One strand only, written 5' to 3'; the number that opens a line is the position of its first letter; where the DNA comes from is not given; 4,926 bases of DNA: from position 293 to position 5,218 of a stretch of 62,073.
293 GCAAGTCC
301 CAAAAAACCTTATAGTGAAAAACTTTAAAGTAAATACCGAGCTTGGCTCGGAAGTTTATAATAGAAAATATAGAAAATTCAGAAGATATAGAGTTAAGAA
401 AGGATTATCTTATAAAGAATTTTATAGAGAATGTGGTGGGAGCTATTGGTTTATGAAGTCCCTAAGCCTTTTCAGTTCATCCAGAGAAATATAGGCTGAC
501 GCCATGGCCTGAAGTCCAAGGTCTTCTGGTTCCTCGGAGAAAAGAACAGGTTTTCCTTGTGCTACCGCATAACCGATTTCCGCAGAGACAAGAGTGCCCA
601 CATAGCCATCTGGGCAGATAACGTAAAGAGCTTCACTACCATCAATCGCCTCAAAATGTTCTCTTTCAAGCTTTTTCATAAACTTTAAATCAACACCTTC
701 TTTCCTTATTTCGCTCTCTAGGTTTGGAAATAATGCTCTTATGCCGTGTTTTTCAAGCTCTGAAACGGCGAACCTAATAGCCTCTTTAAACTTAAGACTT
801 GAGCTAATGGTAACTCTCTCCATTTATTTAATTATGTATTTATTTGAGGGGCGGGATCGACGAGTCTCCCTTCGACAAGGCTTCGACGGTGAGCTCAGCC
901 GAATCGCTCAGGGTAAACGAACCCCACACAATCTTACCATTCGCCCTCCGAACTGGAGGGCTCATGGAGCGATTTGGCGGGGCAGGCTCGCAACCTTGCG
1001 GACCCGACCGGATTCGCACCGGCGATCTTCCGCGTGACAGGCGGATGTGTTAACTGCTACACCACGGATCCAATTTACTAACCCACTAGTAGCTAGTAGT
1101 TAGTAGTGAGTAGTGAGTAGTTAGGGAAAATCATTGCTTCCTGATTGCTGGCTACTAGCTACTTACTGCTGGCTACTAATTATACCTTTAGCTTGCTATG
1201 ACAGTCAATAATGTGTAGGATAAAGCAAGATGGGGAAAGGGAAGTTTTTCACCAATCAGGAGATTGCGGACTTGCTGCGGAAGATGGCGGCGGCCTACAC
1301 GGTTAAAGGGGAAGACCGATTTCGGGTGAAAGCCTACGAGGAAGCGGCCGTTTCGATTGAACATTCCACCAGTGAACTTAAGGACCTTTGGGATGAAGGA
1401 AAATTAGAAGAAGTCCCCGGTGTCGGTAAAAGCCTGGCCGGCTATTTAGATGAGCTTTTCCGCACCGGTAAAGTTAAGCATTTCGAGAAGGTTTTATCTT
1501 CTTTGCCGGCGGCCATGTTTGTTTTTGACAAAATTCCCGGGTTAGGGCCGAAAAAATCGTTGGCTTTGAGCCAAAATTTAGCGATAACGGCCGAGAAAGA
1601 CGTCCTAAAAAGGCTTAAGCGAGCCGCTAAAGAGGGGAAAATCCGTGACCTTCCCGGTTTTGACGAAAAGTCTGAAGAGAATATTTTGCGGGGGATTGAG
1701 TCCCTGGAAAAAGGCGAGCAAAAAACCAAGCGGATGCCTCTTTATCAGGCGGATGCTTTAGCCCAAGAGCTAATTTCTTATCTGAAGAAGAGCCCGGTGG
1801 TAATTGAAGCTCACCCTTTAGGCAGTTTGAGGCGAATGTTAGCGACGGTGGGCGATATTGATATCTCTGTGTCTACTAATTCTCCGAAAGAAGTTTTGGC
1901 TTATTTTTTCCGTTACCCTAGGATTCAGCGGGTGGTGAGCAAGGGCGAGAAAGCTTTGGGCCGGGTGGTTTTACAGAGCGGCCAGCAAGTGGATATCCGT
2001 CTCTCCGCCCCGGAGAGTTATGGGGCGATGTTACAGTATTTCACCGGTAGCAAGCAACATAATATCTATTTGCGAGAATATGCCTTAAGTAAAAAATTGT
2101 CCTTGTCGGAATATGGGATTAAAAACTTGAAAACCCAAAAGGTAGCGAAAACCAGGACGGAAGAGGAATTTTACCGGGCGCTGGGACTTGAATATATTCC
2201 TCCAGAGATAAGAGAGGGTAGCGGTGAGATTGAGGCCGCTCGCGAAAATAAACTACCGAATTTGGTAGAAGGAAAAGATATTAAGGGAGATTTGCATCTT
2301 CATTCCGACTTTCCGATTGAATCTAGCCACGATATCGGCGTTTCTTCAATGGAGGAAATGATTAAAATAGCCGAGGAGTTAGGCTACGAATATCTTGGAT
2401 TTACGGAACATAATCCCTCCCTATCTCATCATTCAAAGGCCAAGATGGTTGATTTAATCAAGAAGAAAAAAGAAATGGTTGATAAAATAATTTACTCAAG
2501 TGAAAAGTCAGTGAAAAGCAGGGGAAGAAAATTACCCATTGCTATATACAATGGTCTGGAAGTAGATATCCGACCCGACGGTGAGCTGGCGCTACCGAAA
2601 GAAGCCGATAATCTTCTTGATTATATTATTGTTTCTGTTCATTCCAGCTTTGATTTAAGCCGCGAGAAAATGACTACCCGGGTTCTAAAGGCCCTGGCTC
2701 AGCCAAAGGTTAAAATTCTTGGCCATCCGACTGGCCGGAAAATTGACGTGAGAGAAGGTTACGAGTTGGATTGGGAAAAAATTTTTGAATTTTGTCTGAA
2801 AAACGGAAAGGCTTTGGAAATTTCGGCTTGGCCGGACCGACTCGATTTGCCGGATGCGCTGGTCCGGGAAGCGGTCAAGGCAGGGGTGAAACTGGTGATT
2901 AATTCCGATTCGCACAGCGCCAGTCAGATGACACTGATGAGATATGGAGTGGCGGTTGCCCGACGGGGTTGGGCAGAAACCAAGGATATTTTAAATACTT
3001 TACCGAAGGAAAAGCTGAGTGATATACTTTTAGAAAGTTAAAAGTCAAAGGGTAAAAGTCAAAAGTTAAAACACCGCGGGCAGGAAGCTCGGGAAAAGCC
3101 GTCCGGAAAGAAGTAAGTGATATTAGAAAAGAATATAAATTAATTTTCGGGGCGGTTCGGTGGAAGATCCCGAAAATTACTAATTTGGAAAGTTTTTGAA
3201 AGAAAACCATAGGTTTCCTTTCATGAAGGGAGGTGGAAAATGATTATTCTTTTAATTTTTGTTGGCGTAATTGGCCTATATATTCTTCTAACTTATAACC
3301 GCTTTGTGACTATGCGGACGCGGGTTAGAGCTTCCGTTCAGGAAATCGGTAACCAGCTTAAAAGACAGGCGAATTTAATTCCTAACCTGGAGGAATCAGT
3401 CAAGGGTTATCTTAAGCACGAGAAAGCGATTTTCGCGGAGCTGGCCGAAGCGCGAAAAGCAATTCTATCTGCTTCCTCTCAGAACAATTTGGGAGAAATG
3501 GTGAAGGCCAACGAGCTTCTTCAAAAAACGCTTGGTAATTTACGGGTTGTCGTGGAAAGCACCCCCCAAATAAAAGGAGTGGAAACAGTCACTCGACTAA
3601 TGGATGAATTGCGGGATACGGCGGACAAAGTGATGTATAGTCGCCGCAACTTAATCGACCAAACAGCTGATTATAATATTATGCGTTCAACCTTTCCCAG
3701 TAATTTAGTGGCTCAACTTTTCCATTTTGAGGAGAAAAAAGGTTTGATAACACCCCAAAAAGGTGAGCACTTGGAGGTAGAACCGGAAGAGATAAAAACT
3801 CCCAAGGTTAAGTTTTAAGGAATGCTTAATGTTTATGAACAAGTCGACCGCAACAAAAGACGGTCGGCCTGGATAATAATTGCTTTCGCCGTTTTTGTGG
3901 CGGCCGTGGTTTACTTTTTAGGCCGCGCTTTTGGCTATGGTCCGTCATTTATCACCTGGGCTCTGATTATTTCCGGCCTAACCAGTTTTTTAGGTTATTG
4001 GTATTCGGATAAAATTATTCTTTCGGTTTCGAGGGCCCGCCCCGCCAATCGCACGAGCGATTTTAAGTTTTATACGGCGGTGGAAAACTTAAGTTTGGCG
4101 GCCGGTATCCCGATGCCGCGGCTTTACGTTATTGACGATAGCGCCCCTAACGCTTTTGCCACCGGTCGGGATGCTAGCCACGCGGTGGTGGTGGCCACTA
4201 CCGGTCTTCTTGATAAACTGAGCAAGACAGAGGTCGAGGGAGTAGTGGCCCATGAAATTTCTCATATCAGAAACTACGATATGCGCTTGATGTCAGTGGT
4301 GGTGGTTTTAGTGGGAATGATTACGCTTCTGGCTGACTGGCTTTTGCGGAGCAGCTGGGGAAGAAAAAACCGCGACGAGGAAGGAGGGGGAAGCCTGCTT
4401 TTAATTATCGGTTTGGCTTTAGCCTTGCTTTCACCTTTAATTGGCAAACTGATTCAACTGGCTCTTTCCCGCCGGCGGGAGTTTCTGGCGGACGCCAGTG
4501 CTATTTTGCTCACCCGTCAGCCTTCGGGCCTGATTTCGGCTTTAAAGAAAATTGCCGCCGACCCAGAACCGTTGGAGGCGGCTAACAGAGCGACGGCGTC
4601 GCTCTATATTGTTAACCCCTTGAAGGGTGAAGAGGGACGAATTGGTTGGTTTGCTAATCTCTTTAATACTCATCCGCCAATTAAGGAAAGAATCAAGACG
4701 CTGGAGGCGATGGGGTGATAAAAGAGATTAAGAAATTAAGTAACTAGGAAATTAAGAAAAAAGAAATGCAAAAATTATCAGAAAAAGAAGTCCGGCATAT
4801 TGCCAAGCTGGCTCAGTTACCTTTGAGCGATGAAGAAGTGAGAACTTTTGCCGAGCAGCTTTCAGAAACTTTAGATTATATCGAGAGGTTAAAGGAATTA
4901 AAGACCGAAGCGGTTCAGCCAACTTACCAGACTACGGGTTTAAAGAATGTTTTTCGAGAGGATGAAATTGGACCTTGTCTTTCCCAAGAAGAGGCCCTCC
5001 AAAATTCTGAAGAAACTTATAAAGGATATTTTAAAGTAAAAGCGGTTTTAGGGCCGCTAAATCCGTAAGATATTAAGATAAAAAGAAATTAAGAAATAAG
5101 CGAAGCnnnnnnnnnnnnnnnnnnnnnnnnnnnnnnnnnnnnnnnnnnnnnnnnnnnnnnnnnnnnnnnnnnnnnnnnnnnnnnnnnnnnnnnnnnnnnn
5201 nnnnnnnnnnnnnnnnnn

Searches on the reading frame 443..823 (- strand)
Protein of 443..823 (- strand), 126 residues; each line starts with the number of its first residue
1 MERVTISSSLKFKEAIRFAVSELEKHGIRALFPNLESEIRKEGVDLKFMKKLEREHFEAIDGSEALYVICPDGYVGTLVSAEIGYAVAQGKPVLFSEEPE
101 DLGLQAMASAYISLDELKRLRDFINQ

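Call 44: search_protein_families(library=pfam, proteins=[window:443-823:-], max_evalue=0.001)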
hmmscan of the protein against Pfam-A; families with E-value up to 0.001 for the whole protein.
window:443-823:- (126 aa): 1 family
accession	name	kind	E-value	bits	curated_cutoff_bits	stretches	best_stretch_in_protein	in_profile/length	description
PF05014.21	Nuc_deoxyrib_tr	-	0.00044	20.8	28.8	1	19-96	20-96/117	Nucleoside 2-deoxyribosyltransferase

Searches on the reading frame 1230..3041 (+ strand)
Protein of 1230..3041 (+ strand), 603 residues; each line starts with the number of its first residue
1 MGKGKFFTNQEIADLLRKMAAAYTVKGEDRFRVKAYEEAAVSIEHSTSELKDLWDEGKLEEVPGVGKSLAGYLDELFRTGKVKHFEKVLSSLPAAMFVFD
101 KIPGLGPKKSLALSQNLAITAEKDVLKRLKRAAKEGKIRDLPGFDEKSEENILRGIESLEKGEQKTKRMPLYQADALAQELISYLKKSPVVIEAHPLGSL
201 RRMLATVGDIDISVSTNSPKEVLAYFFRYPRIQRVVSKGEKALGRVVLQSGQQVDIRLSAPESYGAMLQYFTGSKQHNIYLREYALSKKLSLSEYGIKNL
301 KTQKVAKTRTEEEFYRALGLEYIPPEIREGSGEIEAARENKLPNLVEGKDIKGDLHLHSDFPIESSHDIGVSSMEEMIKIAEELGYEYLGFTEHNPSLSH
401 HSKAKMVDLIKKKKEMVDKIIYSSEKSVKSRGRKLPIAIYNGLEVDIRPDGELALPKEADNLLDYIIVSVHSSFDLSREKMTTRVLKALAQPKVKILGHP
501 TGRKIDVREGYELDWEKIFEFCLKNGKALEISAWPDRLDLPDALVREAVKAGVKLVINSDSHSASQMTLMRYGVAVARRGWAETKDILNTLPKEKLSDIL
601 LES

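Call 44: search_protein_families(library=pfam, proteins=[window:1230-3041:+], max_evalue=0.001)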
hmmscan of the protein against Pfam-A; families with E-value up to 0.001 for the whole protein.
window:1230-3041:+ (603 aa): 4 families
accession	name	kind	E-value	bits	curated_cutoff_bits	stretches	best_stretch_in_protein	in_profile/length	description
PF14791.11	DNA_pol_B_thumb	-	3.2e-23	81.8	25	1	268-329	2-63/63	DNA polymerase beta thumb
PF14716.13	HHH_8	-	6.1e-16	59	30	1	8-81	2-72/73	Helix-hairpin-helix domain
PF02811.25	PHP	-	4.3e-11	43.8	26.4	1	354-532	1-162/164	PHP domain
PF14520.12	HHH_5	-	3.4e-07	31.1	27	1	100-155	5-54/57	Helix-hairpin-helix domain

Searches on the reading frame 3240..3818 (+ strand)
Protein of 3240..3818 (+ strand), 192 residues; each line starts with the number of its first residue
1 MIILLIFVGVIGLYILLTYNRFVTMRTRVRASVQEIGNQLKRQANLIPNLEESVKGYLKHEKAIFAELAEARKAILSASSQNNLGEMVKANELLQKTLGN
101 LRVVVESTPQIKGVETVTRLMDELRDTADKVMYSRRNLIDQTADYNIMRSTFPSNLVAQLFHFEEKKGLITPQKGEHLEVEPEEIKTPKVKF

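Call 44: search_protein_families(library=pfam, proteins=[window:3240-3818:+], max_evalue=0.001)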
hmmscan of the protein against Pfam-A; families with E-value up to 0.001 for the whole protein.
window:3240-3818:+ (192 aa): 1 family
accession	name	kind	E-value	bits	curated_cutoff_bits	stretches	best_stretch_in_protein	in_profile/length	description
PF04011.17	LemA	-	2.4e-35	122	26.2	1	33-171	2-137/149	LemA family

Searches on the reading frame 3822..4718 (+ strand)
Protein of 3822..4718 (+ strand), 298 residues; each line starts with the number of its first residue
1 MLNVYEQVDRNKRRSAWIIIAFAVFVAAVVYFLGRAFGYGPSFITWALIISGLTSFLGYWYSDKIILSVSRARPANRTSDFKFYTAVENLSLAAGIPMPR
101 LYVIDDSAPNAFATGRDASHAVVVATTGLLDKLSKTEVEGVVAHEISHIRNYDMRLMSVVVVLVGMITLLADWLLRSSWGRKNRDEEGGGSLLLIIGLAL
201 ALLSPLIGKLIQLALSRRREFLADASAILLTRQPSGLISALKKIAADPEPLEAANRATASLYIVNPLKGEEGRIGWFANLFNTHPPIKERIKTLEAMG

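Call 44: search_protein_families(library=pfam, proteins=[window:3822-4718:+], max_evalue=0.001)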
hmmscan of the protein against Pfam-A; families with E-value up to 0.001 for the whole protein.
window:3822-4718:+ (298 aa): 1 family
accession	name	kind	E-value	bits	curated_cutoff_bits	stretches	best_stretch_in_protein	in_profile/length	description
PF01435.24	Peptidase_M48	-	1.5e-30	106.8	20.3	1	87-296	11-184/186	Peptidase family M48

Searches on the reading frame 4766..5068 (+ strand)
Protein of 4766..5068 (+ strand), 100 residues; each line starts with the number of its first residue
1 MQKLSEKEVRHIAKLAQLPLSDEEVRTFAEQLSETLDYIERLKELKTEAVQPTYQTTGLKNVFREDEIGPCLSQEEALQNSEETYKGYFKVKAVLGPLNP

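Call 44: search_protein_families(library=pfam, proteins=[window:4766-5068:+], max_evalue=0.001)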
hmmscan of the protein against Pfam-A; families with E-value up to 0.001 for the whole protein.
window:4766-5068:+ (100 aa): 2 families
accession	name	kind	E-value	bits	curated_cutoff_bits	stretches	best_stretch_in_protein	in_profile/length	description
PF02686.20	GatC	-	3.9e-21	75.4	23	1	20-91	1-66/66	Glu-tRNAGln amidotransferase C subunit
PF20977.2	GatF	-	0.00096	19.8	33.4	0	2-51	36-85/150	Glutamyl-tRNA(Gln) amidotransferase subunit F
